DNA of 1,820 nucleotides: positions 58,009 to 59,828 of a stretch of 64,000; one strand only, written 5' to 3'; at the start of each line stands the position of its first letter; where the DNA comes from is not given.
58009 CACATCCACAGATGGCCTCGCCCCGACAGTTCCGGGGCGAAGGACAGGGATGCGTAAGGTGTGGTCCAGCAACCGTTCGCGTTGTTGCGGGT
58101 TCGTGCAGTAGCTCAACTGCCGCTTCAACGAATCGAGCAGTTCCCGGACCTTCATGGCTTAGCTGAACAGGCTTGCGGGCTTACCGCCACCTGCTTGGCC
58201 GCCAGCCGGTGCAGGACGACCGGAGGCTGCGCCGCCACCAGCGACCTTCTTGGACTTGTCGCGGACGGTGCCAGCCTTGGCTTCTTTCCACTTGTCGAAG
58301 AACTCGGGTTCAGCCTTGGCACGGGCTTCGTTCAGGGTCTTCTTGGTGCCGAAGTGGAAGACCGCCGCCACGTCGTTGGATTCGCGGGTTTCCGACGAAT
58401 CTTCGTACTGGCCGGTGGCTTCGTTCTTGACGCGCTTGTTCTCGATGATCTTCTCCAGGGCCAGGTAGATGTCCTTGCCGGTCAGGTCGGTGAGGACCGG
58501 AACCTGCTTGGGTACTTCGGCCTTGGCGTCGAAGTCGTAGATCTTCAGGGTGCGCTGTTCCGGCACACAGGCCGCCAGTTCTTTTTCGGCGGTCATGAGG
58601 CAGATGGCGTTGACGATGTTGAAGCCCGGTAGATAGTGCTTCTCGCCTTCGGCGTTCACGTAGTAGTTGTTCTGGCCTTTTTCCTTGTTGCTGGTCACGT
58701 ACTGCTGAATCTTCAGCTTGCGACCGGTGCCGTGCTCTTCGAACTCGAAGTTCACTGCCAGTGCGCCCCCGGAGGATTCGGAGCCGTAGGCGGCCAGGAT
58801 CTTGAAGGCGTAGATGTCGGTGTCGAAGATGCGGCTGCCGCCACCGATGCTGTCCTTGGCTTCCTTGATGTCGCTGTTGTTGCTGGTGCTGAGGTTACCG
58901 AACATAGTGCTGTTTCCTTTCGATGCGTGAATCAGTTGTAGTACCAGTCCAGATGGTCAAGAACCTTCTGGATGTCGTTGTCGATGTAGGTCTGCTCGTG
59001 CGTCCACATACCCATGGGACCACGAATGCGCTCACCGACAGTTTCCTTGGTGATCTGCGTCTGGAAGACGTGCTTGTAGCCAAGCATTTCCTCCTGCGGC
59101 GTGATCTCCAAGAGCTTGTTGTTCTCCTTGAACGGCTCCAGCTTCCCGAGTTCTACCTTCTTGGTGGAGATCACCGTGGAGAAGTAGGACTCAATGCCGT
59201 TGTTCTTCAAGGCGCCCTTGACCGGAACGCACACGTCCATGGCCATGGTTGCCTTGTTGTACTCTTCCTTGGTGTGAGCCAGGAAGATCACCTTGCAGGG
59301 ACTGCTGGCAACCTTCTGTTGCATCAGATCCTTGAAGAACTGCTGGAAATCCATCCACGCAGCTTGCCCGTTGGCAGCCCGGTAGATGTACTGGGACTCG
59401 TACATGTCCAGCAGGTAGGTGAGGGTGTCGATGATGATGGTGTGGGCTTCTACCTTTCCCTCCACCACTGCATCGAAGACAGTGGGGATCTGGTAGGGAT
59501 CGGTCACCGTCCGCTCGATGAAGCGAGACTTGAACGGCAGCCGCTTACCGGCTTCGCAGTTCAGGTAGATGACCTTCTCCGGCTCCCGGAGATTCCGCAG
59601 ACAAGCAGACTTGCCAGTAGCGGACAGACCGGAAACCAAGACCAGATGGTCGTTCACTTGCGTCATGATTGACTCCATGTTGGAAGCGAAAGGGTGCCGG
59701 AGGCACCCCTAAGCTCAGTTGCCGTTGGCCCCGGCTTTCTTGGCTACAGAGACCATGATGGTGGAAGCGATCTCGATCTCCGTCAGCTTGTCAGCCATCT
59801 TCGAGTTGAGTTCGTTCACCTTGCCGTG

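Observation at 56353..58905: Two replication-block proteins share an SSB-style disordered tail ending in SLFS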

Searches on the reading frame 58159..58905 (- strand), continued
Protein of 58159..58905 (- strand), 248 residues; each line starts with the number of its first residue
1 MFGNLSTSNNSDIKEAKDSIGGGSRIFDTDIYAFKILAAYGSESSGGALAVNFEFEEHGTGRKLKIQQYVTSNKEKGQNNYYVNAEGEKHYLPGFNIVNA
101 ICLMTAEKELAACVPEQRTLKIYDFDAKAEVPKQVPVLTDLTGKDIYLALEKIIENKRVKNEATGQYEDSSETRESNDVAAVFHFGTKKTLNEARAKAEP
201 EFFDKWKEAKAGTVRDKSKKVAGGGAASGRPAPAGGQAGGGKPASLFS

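Call 95: search_protein_families(library=pfam, proteins=[L095:4675-5472:+, L093:4813-5736:+, L096:4871-5143:+, L096:5143-5634:+, L094:5813-6454:+, L094:5230-5808:+, L097:5646-6035:+], max_evalue=0.01)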
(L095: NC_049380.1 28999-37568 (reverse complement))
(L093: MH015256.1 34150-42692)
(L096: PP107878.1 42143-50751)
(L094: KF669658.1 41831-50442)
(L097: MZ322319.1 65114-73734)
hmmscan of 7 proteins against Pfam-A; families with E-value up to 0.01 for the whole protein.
L095:4675-5472:+ (265 aa): 0 families

L093:4813-5736:+ (307 aa): 1 family
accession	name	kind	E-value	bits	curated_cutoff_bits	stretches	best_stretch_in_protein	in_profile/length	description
PF09073.15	BUD22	-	0.0011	18.8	37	1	189-292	134-248/435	BUD22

L096:4871-5143:+ (90 aa): 0 families

L096:5143-5634:+ (163 aa): 1 family
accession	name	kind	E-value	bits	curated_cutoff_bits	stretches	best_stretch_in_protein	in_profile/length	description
PF11719.13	Drc1-Sld2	-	0.0026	17.9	28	1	39-119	287-378/416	DNA replication and checkpoint protein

L094:5813-6454:+ (213 aa): 0 families

L094:5230-5808:+ (192 aa): 1 family
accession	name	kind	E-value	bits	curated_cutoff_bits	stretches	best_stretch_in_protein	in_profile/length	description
PF02075.23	RuvC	-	0.0026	18.1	22.2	1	12-135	2-119/148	Crossover junction endodeoxyribonuclease RuvC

L097:5646-6035:+ (129 aa): 0 families

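Call 97: search_protein_families(library=phrogs, proteins=[L095:4675-5472:+, L093:4813-5736:+, L096:4871-5143:+, L096:5143-5634:+, L094:5813-6454:+, L097:5646-6035:+], max_evalue=0.001)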
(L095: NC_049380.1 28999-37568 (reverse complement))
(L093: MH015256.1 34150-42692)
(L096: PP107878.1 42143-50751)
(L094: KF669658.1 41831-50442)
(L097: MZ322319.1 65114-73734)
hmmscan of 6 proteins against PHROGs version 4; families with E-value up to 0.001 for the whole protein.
L095:4675-5472:+ (265 aa): 10 families
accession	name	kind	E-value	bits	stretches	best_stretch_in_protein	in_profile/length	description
phrog_21721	-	DNA, RNA and nucleotide metabolism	6.4e-185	613.7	1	1-265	1-265/265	RusA-like Holliday junction resolvase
phrog_1682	-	DNA, RNA and nucleotide metabolism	1.6e-34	120.8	1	10-136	20-150/387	RusA-like Holliday junction resolvase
phrog_14238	-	DNA, RNA and nucleotide metabolism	6e-23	82.6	1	11-211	18-222/311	RusA-like Holliday junction resolvase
phrog_33948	-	unknown function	1.9e-21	77.6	1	19-153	15-151/280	-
phrog_34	-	DNA, RNA and nucleotide metabolism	3.1e-16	60.8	1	23-137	77-200/259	RusA-like Holliday junction resolvase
phrog_4632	-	DNA, RNA and nucleotide metabolism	1.4e-05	26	1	23-114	37-145/171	RusA-like Holliday junction resolvase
phrog_1532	-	unknown function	0.00016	22.3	1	57-104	5-48/80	-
phrog_11894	-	DNA, RNA and nucleotide metabolism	0.00043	21.6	1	52-121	49-113/122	RusA-like Holliday junction resolvase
phrog_3811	-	unknown function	0.00043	21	0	19-67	96-140/200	-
phrog_3127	-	unknown function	0.00064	21.3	1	160-261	62-164/178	-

L093:4813-5736:+ (307 aa): 5 families
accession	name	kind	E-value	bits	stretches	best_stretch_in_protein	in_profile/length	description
phrog_14238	-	DNA, RNA and nucleotide metabolism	3.9e-145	484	1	3-306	2-310/311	RusA-like Holliday junction resolvase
phrog_1682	-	DNA, RNA and nucleotide metabolism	1.2e-42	147.6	1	7-288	9-302/387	RusA-like Holliday junction resolvase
phrog_21721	-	DNA, RNA and nucleotide metabolism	1.7e-23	84.4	1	19-209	11-198/265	RusA-like Holliday junction resolvase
phrog_33948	-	unknown function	1e-21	78.5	1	16-163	2-152/280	-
phrog_34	-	DNA, RNA and nucleotide metabolism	8.2e-07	29.9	1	37-128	90-184/259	RusA-like Holliday junction resolvase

L096:4871-5143:+ (90 aa): 5 families
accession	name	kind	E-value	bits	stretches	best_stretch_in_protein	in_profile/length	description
phrog_1682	-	DNA, RNA and nucleotide metabolism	3.9e-30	106.4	1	3-89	61-145/387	RusA-like Holliday junction resolvase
phrog_21721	-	DNA, RNA and nucleotide metabolism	5.3e-29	102.5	1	2-89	44-131/265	RusA-like Holliday junction resolvase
phrog_33948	-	unknown function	1.1e-20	75.1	1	8-87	45-125/280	-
phrog_14238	-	DNA, RNA and nucleotide metabolism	7.2e-18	65.9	1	3-75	52-124/311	RusA-like Holliday junction resolvase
phrog_34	-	DNA, RNA and nucleotide metabolism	2.3e-11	44.9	1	8-89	115-194/259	RusA-like Holliday junction resolvase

L096:5143-5634:+ (163 aa): 0 families

L094:5813-6454:+ (213 aa): 0 families

L097:5646-6035:+ (129 aa): 2 families
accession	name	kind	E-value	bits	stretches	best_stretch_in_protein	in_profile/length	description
phrog_7564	-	unknown function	2.2e-44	152.1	1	1-128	1-145/145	-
phrog_14238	-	DNA, RNA and nucleotide metabolism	0.00015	22.2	1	1-128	145-274/311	RusA-like Holliday junction resolvase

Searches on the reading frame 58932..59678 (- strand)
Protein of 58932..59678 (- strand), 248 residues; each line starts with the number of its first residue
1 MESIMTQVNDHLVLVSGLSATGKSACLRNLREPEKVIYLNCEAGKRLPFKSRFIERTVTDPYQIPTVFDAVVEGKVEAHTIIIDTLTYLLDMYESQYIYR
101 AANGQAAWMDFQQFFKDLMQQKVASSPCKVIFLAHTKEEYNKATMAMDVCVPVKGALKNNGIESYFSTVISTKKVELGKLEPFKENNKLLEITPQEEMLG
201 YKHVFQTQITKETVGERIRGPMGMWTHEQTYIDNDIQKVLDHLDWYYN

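Call 4: search_protein_families(library=pfam, proteins=[window:58932-59678:-], max_evalue=0.01)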
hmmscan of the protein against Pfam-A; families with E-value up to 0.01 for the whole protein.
window:58932-59678:- (248 aa): 2 families
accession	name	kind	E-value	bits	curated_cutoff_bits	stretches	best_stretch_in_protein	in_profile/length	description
PF13479.12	AAA_24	-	1.1e-09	38.9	27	1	13-173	5-169/195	AAA domain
PF13191.12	AAA_16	-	0.0019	19.2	32.6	1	11-55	25-71/167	AAA ATPase domain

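Call 6: search_protein_families(library=phrogs, proteins=[window:58932-59678:-], max_evalue=0.001)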
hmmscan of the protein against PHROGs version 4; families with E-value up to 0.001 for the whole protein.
window:58932-59678:- (248 aa): 2 families
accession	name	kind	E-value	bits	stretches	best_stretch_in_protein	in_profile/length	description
phrog_124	-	DNA, RNA and nucleotide metabolism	6.3e-47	161.8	1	4-248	37-262/382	Sak4-like ssDNA annealing protein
phrog_2872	-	DNA, RNA and nucleotide metabolism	2.7e-19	70.6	1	12-248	4-212/219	Sak4-like ssDNA annealing protein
